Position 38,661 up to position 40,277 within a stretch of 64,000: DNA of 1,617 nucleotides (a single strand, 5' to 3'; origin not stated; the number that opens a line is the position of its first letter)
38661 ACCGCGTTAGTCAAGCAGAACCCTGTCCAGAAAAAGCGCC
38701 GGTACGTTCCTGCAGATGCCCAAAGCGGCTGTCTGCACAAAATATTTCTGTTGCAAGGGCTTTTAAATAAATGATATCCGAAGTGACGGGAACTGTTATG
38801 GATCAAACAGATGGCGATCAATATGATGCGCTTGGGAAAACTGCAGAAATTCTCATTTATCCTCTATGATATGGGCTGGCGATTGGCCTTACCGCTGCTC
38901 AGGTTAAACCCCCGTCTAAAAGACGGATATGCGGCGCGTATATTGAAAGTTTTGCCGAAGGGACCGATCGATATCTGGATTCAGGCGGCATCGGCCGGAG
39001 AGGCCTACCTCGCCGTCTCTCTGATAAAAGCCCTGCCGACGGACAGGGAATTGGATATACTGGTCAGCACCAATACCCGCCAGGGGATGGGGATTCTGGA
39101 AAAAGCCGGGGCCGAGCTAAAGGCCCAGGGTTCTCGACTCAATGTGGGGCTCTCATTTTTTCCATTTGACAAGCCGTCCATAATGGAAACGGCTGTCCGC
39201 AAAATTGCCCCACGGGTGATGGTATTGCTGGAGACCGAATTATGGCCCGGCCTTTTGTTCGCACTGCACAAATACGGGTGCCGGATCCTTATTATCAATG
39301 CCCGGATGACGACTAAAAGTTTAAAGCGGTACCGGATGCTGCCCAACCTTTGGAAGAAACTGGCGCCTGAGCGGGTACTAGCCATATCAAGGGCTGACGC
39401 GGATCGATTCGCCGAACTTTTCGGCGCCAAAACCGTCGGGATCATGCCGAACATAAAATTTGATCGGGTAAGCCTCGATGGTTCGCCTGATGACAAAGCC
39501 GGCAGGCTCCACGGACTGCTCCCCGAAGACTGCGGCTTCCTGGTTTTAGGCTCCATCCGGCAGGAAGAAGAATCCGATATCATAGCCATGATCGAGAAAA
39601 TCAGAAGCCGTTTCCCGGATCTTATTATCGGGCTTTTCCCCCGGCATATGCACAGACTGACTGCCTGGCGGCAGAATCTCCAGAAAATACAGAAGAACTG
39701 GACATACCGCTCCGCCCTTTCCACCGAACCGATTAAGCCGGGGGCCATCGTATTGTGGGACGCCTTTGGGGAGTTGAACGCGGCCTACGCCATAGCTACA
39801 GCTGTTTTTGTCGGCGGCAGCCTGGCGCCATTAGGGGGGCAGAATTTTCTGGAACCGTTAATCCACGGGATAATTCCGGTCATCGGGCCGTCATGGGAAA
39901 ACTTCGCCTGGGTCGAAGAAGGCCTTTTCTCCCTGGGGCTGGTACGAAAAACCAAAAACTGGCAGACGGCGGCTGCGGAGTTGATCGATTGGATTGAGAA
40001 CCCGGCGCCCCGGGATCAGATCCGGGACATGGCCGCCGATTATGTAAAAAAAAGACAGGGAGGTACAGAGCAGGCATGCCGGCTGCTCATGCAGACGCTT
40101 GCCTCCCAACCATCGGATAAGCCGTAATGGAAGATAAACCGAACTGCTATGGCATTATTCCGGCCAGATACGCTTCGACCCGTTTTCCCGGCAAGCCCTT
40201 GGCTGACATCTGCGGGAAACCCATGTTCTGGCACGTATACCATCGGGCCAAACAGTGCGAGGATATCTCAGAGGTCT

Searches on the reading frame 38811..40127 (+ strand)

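Call 34: search_protein_families(library=pfam, proteins=[window:38811-40127:+], max_evalue=0.001)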
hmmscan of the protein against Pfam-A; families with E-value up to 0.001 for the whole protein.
window:38811-40127:+ (438 aa): 1 family
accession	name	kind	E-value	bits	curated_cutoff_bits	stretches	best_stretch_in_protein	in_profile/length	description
PF04413.22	Glycos_transf_N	-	2.1e-40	138.6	23.9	1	53-219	17-179/179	3-Deoxy-D-manno-octulosonic-acid transferase (kdotransferase)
